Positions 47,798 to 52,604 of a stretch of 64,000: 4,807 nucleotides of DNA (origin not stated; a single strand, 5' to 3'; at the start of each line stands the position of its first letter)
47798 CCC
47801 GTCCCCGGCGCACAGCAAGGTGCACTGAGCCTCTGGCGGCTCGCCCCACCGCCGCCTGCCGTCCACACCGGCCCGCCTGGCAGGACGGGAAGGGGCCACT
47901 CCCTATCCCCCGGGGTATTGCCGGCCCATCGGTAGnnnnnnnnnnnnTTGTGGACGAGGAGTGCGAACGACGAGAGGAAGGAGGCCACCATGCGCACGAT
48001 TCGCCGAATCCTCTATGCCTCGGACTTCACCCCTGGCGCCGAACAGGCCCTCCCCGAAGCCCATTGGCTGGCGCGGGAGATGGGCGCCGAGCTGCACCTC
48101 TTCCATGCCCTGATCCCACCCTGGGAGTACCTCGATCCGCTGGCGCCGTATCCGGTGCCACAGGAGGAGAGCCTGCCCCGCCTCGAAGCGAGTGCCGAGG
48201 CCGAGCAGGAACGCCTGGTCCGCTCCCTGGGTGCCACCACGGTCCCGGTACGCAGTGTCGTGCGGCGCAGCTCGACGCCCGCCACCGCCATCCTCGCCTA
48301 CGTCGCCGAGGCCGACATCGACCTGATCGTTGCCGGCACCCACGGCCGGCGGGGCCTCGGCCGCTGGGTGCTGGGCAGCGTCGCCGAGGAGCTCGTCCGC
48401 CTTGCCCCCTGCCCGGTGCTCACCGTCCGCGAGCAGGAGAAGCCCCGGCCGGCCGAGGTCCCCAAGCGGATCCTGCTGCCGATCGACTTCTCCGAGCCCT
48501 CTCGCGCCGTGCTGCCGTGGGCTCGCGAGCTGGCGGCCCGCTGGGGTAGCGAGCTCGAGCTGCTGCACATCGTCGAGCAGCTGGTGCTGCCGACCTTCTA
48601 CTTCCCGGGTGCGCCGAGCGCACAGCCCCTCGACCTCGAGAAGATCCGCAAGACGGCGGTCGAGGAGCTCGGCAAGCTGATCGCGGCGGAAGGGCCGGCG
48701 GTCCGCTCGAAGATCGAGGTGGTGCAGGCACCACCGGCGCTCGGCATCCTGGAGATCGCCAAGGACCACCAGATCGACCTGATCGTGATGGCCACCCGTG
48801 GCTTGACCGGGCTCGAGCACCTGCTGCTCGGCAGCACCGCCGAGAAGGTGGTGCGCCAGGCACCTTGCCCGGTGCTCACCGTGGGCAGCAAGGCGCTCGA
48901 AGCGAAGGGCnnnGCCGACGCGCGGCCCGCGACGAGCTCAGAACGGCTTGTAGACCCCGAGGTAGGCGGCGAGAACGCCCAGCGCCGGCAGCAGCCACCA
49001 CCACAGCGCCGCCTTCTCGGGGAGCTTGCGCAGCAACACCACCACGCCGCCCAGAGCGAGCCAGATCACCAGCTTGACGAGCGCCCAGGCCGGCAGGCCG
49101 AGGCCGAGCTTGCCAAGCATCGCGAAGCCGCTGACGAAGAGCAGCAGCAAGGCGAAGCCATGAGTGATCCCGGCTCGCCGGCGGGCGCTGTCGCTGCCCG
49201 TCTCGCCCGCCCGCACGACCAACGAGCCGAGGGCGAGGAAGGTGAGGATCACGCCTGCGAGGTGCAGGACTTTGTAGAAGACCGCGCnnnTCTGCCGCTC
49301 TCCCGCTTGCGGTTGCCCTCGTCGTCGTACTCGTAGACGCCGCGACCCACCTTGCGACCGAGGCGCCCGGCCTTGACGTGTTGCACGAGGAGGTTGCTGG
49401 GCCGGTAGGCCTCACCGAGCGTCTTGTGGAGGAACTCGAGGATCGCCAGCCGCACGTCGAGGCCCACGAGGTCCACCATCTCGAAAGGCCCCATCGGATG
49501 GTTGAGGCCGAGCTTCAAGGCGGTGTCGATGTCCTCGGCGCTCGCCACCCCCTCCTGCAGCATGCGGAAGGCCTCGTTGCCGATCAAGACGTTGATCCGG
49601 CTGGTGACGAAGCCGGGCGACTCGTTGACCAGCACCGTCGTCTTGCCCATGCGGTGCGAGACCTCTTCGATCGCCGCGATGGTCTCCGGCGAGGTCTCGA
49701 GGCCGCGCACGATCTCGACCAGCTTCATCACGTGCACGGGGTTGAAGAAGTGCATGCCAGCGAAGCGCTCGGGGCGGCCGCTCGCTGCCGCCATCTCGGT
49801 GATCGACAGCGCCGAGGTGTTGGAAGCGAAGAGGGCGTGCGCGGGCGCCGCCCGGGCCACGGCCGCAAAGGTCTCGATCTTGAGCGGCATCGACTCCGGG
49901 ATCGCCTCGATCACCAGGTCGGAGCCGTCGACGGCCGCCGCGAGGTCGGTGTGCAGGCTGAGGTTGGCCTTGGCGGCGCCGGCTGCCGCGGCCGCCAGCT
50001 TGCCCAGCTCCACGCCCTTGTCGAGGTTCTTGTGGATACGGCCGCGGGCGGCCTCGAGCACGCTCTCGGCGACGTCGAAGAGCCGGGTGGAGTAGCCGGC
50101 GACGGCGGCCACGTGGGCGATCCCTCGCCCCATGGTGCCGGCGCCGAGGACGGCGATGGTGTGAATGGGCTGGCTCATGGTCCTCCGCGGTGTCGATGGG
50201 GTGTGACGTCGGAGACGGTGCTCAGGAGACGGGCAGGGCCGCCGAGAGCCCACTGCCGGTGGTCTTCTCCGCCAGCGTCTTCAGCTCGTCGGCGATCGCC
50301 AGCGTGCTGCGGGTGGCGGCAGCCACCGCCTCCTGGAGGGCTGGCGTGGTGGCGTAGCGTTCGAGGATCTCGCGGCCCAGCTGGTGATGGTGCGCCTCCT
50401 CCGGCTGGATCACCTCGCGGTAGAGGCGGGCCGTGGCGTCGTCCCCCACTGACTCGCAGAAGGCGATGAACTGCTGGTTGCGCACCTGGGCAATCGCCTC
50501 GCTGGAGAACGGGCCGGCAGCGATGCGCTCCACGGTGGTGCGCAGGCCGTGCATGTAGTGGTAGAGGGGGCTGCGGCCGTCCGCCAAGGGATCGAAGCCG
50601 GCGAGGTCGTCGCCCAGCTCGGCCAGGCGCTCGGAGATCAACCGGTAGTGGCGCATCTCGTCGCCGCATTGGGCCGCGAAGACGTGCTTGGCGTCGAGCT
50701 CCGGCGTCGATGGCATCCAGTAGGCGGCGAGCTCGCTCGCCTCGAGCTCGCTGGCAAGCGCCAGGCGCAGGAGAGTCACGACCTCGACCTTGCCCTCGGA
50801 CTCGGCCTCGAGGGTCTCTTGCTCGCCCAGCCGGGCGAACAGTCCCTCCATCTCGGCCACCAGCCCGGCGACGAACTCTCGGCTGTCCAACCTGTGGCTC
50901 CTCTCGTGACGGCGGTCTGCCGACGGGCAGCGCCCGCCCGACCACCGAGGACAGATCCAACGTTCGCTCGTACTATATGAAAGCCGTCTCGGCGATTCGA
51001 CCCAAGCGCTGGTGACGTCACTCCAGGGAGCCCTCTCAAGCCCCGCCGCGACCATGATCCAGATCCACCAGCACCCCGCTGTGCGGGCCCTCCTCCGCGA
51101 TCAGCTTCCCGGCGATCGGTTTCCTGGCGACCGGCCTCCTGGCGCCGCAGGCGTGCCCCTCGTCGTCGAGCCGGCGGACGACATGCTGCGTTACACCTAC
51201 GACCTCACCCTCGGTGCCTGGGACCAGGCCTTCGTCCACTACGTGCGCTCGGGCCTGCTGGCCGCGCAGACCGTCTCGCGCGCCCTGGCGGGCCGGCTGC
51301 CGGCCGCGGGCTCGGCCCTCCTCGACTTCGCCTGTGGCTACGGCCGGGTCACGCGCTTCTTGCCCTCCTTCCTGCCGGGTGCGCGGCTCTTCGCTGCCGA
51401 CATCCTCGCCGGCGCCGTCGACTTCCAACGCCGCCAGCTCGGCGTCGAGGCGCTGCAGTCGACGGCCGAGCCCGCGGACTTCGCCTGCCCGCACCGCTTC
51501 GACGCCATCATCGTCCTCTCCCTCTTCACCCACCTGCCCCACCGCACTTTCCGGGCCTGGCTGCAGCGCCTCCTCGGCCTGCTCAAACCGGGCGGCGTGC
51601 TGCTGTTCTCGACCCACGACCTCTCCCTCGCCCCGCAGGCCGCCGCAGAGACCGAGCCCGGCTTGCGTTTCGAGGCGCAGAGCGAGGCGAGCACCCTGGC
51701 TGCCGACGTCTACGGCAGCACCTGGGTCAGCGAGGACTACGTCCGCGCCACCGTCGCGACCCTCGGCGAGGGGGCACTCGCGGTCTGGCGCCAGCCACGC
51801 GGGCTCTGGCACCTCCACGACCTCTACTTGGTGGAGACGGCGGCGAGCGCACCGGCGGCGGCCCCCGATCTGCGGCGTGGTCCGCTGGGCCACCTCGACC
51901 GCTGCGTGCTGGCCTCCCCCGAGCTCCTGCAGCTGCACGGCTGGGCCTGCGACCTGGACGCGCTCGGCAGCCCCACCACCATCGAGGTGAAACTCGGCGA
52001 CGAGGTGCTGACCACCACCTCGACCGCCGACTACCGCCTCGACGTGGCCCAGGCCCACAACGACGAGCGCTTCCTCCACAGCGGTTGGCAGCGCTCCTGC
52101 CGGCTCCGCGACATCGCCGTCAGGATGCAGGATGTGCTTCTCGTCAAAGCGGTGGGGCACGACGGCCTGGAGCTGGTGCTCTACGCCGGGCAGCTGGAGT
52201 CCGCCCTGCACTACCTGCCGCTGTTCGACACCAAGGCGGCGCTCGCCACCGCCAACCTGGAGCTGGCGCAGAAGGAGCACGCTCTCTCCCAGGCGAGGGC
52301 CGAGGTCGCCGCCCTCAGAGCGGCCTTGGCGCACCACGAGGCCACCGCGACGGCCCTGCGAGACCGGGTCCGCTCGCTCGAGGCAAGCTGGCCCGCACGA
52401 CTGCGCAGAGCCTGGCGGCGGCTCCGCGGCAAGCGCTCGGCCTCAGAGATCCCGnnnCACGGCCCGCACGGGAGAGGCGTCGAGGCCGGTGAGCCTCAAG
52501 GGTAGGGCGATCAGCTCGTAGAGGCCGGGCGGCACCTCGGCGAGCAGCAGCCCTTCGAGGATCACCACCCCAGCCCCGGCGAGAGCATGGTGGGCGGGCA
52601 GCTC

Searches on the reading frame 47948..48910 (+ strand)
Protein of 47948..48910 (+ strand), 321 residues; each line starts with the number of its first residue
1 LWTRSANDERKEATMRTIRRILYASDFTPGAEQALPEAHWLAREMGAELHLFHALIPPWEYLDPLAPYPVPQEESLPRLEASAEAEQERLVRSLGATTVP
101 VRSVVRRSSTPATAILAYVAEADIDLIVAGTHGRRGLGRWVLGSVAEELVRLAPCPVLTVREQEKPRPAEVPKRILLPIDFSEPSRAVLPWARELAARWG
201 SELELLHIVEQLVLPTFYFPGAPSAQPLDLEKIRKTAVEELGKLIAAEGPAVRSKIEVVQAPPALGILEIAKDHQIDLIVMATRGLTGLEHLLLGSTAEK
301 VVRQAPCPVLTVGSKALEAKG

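Call 17: search_protein_families(library=pfam, proteins=[window:47948-48910:+], max_evalue=0.001)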
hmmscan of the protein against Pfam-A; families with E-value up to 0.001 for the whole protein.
window:47948-48910:+ (321 aa): 1 family
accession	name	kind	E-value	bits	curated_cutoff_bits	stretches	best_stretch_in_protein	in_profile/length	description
PF00582.32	Usp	-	1.2e-66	224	24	2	173-312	3-140/141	Universal stress protein family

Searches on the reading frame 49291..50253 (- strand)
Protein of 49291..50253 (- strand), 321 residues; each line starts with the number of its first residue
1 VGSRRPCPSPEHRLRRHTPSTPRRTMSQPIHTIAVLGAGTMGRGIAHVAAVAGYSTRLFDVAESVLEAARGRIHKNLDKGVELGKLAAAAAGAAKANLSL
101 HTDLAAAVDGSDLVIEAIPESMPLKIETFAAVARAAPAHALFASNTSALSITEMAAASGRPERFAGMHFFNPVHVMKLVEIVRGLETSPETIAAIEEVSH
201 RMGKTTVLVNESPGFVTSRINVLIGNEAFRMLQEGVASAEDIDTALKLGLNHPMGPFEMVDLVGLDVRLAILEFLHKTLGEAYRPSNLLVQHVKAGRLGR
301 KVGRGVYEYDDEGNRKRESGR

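Call 17: search_protein_families(library=pfam, proteins=[window:49291-50253:-], max_evalue=0.001)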
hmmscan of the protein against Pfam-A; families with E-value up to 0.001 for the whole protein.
window:49291-50253:- (321 aa): 3 families
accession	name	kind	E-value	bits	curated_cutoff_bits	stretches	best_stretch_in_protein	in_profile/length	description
PF02737.24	3HCDH_N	-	6.2e-62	209.2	22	1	32-211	1-179/180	3-hydroxyacyl-CoA dehydrogenase, NAD binding domain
PF00725.27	3HCDH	-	6.9e-33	113.5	22.1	1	214-309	1-97/97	3-hydroxyacyl-CoA dehydrogenase, C-terminal domain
PF01210.29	NAD_Gly3P_dh_N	-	2.4e-05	24.8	23.1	1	33-122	2-81/158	NAD-dependent glycerol-3-phosphate dehydrogenase N-terminus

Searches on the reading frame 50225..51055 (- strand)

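Call 17: search_protein_families(library=pfam, proteins=[window:50225-51055:-], max_evalue=0.001)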
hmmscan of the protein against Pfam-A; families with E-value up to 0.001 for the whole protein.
window:50225-51055:- (277 aa): 3 families
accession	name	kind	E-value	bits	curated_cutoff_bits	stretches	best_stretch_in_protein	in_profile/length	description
PF13794.12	MiaE_2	-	1.3e-06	28.7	25.2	0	92-151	7-66/185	tRNA-(MS[2]IO[6]A)-hydroxylase (MiaE)-like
PF04305.20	DUF455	-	1.1e-05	25.6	34.3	1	103-236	74-205/247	Protein of unknown function (DUF455)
PF00210.30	Ferritin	-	0.00016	22.1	24.5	1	122-227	33-133/142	Ferritin-like domain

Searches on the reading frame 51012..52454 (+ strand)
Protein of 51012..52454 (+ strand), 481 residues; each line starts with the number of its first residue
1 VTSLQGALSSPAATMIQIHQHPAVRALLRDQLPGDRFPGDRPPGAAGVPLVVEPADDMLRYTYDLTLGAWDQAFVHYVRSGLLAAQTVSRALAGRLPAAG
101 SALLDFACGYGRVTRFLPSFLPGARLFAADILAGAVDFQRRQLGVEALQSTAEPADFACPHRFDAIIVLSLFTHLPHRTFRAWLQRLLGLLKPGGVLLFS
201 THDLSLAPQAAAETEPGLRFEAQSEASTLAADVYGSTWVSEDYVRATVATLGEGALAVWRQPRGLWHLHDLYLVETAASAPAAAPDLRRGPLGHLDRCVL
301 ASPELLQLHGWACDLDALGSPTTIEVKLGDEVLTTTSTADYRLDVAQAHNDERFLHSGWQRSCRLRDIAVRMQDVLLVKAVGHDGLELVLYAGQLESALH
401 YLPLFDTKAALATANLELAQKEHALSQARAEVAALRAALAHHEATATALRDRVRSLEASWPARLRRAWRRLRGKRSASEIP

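Call 17: search_protein_families(library=pfam, proteins=[window:51012-52454:+], max_evalue=0.001)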
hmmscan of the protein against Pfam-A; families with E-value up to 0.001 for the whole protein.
window:51012-52454:+ (481 aa): 5 families
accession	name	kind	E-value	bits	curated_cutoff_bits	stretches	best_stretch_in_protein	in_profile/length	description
PF13649.12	Methyltransf_25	-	4.9e-11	43.6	27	1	104-195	2-97/97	Methyltransferase domain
PF08242.18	Methyltransf_12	-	5.2e-11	43.6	30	1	104-197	1-98/98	Methyltransferase domain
PF13489.12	Methyltransf_23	-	2.4e-10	40.8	27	1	84-212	9-124/164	Methyltransferase domain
PF08241.18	Methyltransf_11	-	2.4e-08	34.9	21.2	1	104-199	1-95/95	Methyltransferase domain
PF02353.26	CMAS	-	0.00041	20.2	27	0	99-201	62-166/273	Mycolic acid cyclopropane synthetase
